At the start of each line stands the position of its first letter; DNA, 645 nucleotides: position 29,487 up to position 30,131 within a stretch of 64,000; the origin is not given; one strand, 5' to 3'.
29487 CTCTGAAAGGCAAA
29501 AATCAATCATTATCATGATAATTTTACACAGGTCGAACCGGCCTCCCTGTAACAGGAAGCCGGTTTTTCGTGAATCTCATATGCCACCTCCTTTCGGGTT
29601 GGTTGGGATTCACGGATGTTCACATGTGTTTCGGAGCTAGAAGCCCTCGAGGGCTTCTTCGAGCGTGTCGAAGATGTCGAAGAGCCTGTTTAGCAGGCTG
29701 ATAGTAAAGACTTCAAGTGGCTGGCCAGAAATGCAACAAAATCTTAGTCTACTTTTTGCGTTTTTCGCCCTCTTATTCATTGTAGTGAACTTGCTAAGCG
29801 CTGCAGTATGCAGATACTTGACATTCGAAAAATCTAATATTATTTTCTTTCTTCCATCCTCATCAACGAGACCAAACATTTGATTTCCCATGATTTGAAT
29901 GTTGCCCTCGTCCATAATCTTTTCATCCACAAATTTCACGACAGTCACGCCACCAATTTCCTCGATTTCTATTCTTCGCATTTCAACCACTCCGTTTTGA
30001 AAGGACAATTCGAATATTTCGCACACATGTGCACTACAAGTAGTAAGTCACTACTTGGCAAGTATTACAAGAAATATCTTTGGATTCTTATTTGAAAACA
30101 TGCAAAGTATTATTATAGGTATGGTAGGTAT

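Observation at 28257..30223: Three divergent STAS genes set in near-identical non-coding scaffolds, filling the whole gap between convergent glmS and PBP genes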

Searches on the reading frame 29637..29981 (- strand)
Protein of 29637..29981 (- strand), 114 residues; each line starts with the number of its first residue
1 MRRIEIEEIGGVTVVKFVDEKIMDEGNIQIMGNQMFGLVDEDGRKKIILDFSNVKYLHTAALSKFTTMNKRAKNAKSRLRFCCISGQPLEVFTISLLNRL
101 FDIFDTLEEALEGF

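Call 5: search_protein_families(library=pfam, proteins=[window:29637-29981:-], max_evalue=1)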
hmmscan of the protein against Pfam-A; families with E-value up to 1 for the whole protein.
window:29637-29981:- (114 aa): 2 families
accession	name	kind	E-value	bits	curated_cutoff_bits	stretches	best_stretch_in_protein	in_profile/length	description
PF01740.26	STAS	-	7.5e-13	48.6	22.6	1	4-110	2-106/106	STAS domain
PF13466.11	STAS_2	-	0.00041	20.9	29.2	1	43-94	26-76/80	STAS domain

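Call 11: find_encoding_contigs(protein=window:29637-29981:-, flank=10000, max_places=10)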
Protein window:29637-29981:- (114 aa): 15 contigs read that carry it; 10 places shown.
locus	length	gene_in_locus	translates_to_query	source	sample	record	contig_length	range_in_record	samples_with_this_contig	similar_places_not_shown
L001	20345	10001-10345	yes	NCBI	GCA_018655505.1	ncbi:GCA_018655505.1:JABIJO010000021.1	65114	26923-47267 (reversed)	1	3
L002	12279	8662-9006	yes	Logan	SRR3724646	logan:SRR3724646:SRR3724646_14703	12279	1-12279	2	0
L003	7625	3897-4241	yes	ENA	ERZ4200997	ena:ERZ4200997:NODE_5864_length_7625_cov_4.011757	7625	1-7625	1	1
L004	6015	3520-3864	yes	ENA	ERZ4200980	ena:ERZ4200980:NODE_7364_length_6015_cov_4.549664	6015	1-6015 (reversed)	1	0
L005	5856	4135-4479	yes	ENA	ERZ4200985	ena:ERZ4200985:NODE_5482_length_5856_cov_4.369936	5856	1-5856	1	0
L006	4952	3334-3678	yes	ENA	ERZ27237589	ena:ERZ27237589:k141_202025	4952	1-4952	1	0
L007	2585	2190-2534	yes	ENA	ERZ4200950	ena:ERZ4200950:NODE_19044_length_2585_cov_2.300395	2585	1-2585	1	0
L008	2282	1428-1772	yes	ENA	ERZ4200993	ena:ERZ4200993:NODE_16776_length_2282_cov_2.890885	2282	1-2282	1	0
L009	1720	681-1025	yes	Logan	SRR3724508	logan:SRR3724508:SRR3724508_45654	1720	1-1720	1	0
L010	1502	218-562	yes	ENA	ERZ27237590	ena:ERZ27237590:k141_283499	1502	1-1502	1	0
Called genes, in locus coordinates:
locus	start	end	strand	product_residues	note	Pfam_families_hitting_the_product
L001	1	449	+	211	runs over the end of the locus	-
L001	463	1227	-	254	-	PF01790:LGT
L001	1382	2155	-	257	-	PF04203:Sortase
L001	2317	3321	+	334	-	PF00814:TsaD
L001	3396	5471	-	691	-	PF22352:K319L-like_PKD (faint), PF18911:PKD_4 (weak), PF00801:PKD (weak), PF18981:InlK_D3 (faint), PF18911:PKD_4, PF00801:PKD, PF18911:PKD_4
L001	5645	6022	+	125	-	PF05635:23S_rRNA_IVP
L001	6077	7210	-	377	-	PF00437:T2SSE, PF25199:nSTAND_NTPase5 (weak)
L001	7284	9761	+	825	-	PF03717:PBP_dimer (weak), PF00905:Transpeptidase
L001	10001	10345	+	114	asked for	PF01740:STAS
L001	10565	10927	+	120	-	PF01740:STAS (weak)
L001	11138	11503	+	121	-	-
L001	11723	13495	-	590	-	PF13522:GATase_6, PF13230:GATase_4 (weak), PF13537:GATase_7, PF13580:SIS_2 (faint), PF01380:SIS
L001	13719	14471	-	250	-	-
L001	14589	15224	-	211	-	PF10502:Peptidase_S26, PF00717:Peptidase_S24 (faint)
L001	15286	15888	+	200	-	-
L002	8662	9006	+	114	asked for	PF01740:STAS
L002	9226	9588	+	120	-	PF01740:STAS (weak)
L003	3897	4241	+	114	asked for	PF01740:STAS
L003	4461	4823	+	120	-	PF01740:STAS (weak)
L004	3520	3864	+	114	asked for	PF01740:STAS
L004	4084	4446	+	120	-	PF01740:STAS (weak)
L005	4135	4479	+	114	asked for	PF01740:STAS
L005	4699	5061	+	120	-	PF01740:STAS (weak)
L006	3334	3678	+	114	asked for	PF01740:STAS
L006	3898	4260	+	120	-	PF01740:STAS (weak)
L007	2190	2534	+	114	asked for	PF01740:STAS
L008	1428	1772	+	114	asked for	PF01740:STAS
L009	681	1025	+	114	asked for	PF01740:STAS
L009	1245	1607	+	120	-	PF01740:STAS (weak)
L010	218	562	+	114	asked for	PF01740:STAS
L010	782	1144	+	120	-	PF01740:STAS (weak)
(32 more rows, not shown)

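Call 12: find_homologous_proteins(query=window:29637-29981:-, max_evalue=0.001)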
Query window:29637-29981:- (114 aa): 48 proteins with E <= 0.001 among 54 candidates.
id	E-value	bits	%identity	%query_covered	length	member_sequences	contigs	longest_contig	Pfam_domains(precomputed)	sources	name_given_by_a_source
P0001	2.1e-67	242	100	100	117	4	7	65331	PF01740.27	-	-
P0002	8.1e-41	157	65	99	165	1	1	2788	PF01740.27,PF13466.13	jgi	jgi:anti-sigma B factor antagonist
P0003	1.2e-40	156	67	99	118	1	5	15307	PF01740.27,PF13466.13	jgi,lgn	jgi:anti-sigma B factor antagonist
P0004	1.4e-40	156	67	99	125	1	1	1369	PF01740.27,PF13466.13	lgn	-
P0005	2.3e-40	155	67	99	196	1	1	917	PF01740.27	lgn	-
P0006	4.9e-40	154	65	99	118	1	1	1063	PF01740.27,PF13466.13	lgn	-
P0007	6.8e-40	154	66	99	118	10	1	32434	PF01740.27,PF13466.13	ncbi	-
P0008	8.7e-40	153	64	99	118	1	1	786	PF01740.27,PF13466.13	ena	-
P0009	7.8e-39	150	65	99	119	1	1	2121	PF01740.27,PF13466.13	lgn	-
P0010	1.2e-38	150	65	99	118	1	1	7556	PF01740.27,PF13466.13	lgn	-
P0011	1.3e-38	150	65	99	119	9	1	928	PF01740.27,PF13466.13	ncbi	-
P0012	1.6e-38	149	63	99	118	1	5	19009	PF01740.27,PF13466.13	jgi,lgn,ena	jgi:anti-anti-sigma factor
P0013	1.7e-38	149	63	99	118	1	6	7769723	PF01740.27,PF13466.13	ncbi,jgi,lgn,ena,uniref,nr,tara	ncbi:Putative anti-sigma factor antagonist BtrV [Gimesia alba]|jgi:anti-sigma B factor antagonist|un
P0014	2.2e-38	149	63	99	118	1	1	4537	PF01740.27,PF13466.13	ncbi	ncbi:MAG: STAS domain-containing protein [Gimesia sp.]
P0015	2.2e-38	149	62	99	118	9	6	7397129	PF01740.27,PF13466.13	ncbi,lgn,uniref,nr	ncbi:STAS domain-containing protein [Gimesia aquarii]|uniref:Anti-sigma factor antagonist n=1 Tax=Gi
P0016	2.3e-38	149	62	99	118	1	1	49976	PF01740.27,PF13466.13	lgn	-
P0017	2.9e-38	148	61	99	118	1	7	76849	PF01740.27,PF13466.13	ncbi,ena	ncbi:MAG: STAS domain-containing protein [Planctomycetaceae bacterium]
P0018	3.8e-38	148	62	99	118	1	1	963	PF01740.27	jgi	-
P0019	3.9e-38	148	63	99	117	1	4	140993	PF01740.27,PF13466.13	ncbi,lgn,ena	-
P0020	5.1e-38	148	63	99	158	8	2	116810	PF01740.27,PF13466.13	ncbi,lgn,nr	ncbi:STAS domain-containing protein [Gimesia sp.]|nr:STAS domain-containing protein [Gimesia sp.]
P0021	7.0e-38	147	63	99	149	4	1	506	PF01740.27,PF13466.13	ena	-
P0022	1.7e-37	146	62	99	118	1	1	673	PF01740.27,PF13466.13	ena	-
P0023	2.3e-37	145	62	99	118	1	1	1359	PF01740.27,PF13466.13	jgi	jgi:anti-sigma B factor antagonist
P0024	3.5e-37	145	62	99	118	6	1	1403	PF01740.27,PF13466.13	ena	-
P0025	4.4e-37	145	60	99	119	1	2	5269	PF01740.27,PF13466.13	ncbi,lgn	ncbi:MAG: hypothetical protein Tsb009_39160 [Planctomycetaceae bacterium]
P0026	6.6e-37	144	61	99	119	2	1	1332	PF01740.27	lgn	-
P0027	8.2e-37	144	61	99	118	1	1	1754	PF01740.27,PF13466.13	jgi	jgi:anti-sigma B factor antagonist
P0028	8.5e-37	144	62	99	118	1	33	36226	PF01740.27,PF13466.13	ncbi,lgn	-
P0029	2.6e-36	142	60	99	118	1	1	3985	PF01740.27,PF13466.13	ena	-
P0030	5.6e-36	141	62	99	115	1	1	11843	PF01740.27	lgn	-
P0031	7.5e-36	141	59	99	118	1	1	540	PF01740.27,PF13466.13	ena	-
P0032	9.9e-36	140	62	99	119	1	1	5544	PF01740.27,PF13466.13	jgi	jgi:anti-sigma B factor antagonist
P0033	2.8e-33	132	60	99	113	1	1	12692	PF01740.27,PF13466.13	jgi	-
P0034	2.1e-32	130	62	88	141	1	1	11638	PF01740.27,PF13466.13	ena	-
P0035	2.7e-31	126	57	99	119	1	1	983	PF01740.27,PF13466.13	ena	-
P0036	3.6e-28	116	62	82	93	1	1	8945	PF01740.27,PF13466.13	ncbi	ncbi:MAG: STAS domain-containing protein [Planctomycetota bacterium]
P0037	5.6e-28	115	50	99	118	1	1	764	PF01740.27,PF13466.13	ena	-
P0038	1.0e-27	114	51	99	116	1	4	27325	PF01740.27,PF13466.13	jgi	jgi:anti-sigma B factor antagonist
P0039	3.2e-26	110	50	99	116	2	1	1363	PF01740.27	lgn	-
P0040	3.5e-26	110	49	99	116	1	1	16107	PF01740.27,PF13466.13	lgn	-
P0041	4.8e-26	109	48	99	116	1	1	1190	PF01740.27,PF13466.13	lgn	-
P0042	8.5e-26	108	50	99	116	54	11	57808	PF01740.27,PF13466.13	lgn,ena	-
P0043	1.1e-25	108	50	99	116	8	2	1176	PF01740.27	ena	-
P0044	2.4e-25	107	50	99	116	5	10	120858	PF01740.27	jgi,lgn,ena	-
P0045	8.3e-25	105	50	99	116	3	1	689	PF01740.27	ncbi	-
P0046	1.0e-22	98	61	74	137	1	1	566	PF01740.27,PF13466.13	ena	-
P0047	4.8e-22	96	66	65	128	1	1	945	PF01740.27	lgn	-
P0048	2.2e-15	75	41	98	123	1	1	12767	PF01740.27,PF13466.13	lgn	-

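Call 14: find_encoding_contigs(protein=P0013, flank=6000, max_places=4)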
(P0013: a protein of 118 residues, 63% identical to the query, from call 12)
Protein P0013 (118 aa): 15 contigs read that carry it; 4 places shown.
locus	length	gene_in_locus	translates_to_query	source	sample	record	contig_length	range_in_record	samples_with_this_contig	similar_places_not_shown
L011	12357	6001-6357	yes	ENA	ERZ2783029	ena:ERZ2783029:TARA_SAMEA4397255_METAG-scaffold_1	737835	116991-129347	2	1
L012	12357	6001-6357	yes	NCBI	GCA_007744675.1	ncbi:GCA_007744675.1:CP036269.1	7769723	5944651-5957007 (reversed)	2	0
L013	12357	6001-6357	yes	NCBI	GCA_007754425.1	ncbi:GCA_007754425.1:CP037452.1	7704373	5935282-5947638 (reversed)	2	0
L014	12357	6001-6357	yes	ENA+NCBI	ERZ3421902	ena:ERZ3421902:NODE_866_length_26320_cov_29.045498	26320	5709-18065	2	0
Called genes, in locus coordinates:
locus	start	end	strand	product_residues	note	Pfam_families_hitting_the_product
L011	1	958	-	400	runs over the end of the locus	PF00561:Abhydrolase_1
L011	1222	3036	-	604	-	PF08439:Peptidase_M3_N, PF01432:Peptidase_M3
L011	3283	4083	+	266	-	PF19420:DDAH_eukar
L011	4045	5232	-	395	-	-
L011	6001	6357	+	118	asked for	PF01740:STAS, PF13466:STAS_2 (weak)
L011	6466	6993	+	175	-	PF13581:HATPase_c_2, PF02518:HATPase_c (weak)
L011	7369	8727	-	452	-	PF00753:Lactamase_B, PF14863:Alkyl_sulf_dimr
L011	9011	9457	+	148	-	PF22381:Staph_reg_Sar_Rot, PF12802:MarR_2, PF13463:HTH_27 (weak), PF01047:MarR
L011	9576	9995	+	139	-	-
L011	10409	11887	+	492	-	PF00884:Sulfatase, PF16347:SGSH_C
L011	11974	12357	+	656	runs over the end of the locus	PF00884:Sulfatase, PF01663:Phosphodiest, PF16347:SGSH_C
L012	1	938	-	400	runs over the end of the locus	PF00561:Abhydrolase_1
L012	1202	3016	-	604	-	PF08439:Peptidase_M3_N, PF01432:Peptidase_M3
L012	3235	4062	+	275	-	PF19420:DDAH_eukar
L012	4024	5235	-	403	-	-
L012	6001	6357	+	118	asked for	PF01740:STAS, PF13466:STAS_2 (weak)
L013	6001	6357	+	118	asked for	PF01740:STAS, PF13466:STAS_2 (weak)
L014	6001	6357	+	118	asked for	PF01740:STAS, PF13466:STAS_2 (weak)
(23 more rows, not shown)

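Call 15: find_encoding_contigs(protein=P0044, flank=6000, max_places=4)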
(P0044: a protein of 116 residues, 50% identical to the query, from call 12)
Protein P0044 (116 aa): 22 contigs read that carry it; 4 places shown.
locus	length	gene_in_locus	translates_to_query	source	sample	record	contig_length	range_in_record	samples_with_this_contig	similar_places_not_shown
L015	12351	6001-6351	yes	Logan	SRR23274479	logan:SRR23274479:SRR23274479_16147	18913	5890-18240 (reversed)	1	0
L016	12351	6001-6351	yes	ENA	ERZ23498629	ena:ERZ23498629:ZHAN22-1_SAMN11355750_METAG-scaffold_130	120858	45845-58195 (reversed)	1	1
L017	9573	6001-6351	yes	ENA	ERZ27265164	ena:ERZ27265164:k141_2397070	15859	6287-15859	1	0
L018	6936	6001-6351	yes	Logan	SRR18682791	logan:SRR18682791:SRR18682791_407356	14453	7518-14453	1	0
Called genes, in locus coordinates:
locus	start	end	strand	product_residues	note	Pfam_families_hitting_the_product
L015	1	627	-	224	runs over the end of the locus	PF00300:His_Phos_1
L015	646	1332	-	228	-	PF00834:Ribul_P_3_epim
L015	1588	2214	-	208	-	-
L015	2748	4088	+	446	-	PF04972:BON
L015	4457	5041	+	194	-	-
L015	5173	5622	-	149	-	PF10604:Polyketide_cyc2 (weak)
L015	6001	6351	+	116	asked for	PF01740:STAS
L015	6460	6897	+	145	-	PF13581:HATPase_c_2, PF02518:HATPase_c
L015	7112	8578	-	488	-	PF00202:Aminotran_3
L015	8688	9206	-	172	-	PF10816:DUF2760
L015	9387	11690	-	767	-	PF13491:FtsK_4TM, PF17854:FtsK_alpha, PF01580:FtsK_SpoIIIE, PF09397:FtsK_gamma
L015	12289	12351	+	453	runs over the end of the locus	PF01566:Nramp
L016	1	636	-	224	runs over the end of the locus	PF00300:His_Phos_1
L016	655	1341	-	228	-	PF00834:Ribul_P_3_epim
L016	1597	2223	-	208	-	-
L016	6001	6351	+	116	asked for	PF01740:STAS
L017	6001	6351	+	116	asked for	PF01740:STAS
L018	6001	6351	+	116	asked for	PF01740:STAS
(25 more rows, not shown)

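Call 42: find_encoding_contigs(protein=P0003, flank=5000, max_places=3)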
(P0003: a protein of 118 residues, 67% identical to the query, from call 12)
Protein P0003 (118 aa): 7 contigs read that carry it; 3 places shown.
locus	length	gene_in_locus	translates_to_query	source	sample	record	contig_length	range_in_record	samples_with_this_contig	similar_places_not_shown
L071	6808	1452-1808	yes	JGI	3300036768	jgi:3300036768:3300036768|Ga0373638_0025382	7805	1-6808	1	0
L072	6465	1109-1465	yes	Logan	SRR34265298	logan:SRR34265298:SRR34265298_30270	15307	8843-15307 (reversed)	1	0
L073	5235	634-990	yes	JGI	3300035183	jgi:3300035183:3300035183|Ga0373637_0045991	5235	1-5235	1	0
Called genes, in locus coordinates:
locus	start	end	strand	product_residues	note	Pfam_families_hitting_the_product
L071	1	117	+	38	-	?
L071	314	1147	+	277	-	PF12867:DinB_2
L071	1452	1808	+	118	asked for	PF01740:STAS, PF13466:STAS_2 (weak)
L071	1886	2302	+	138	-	PF13581:HATPase_c_2, PF02518:HATPase_c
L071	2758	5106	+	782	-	PF13646:HEAT_2 (weak)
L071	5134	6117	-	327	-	PF00294:PfkB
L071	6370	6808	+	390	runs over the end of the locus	PF00158:Sigma54_activat, PF14532:Sigma54_activ_2, PF00004:AAA (weak), PF07728:AAA_5, PF25601:AAA_lid_14, PF02954:HTH_8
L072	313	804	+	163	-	PF04978:MST (weak), PF12867:DinB_2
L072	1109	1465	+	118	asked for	PF01740:STAS, PF13466:STAS_2 (weak)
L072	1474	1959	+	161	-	PF13581:HATPase_c_2, PF02518:HATPase_c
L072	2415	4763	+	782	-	PF13646:HEAT_2 (weak)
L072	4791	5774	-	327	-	PF00294:PfkB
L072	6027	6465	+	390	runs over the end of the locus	PF00158:Sigma54_activat, PF14532:Sigma54_activ_2, PF00004:AAA (weak), PF07728:AAA_5, PF25601:AAA_lid_14, PF02954:HTH_8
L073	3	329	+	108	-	?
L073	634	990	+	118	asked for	PF01740:STAS, PF13466:STAS_2 (weak)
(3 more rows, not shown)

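Call 43: find_encoding_contigs(protein=P0007, flank=5000, max_places=3)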
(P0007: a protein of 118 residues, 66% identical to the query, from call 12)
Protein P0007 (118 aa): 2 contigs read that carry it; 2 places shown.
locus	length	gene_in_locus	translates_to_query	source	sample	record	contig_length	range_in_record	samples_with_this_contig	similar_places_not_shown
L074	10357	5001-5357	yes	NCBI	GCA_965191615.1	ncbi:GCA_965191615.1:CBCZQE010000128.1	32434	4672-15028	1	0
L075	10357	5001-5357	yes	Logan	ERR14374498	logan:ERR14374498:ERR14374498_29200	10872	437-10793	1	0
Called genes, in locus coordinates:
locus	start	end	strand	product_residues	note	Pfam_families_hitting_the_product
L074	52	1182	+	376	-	PF00195:Chal_sti_synt_N, PF08392:FAE1_CUT1_RppA, PF08545:ACP_syn_III, PF02797:Chal_sti_synt_C, PF08541:ACP_syn_III_C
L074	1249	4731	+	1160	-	PF12795:MscS_porin, PF12794:MscS_TM, PF00924:MS_channel_2nd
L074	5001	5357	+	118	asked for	PF01740:STAS, PF13466:STAS_2 (weak)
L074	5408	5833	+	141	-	PF13581:HATPase_c_2, PF02518:HATPase_c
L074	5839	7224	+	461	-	PF00989:PAS (weak), PF08448:PAS_4 (weak), PF13426:PAS_9 (weak), PF00158:Sigma54_activat, PF14532:Sigma54_activ_2, PF25601:AAA_lid_14, PF02954:HTH_8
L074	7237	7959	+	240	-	PF03740:PdxJ, PF01261:AP_endonuc_2 (faint)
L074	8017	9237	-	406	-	PF02729:OTCace_N, PF00185:OTCace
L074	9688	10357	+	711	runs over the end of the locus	-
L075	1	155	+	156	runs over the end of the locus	-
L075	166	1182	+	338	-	PF00195:Chal_sti_synt_N, PF08392:FAE1_CUT1_RppA, PF08545:ACP_syn_III, PF02797:Chal_sti_synt_C, PF08541:ACP_syn_III_C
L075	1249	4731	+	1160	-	PF12795:MscS_porin, PF12794:MscS_TM, PF00924:MS_channel_2nd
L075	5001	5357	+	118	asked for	PF01740:STAS, PF13466:STAS_2 (weak)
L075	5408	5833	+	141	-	PF13581:HATPase_c_2, PF02518:HATPase_c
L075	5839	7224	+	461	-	PF00989:PAS (weak), PF08448:PAS_4 (weak), PF13426:PAS_9 (weak), PF00158:Sigma54_activat, PF14532:Sigma54_activ_2, PF25601:AAA_lid_14, PF02954:HTH_8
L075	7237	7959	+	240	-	PF03740:PdxJ, PF01261:AP_endonuc_2 (faint)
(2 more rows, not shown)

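Call 44: find_encoding_contigs(protein=P0048, flank=5000, max_places=3)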
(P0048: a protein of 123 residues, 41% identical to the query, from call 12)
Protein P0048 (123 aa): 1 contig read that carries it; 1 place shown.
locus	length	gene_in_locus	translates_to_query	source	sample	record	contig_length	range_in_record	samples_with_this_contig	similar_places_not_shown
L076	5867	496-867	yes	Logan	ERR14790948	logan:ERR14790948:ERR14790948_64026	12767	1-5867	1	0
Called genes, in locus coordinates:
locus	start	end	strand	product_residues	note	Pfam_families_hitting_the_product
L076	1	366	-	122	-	?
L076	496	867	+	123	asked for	PF01740:STAS, PF13466:STAS_2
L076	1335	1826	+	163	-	-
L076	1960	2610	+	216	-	PF01135:PCMT (weak), PF01596:Methyltransf_3, PF08241:Methyltransf_11 (faint), PF13578:Methyltransf_24, PF13649:Methyltransf_25 (weak)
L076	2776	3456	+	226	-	-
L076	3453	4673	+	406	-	PF01979:Amidohydro_1, PF07969:Amidohydro_3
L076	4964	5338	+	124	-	PF08899:DUF1844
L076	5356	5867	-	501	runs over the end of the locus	PF02113:Peptidase_S13, PF13354:Beta-lactamase2 (weak)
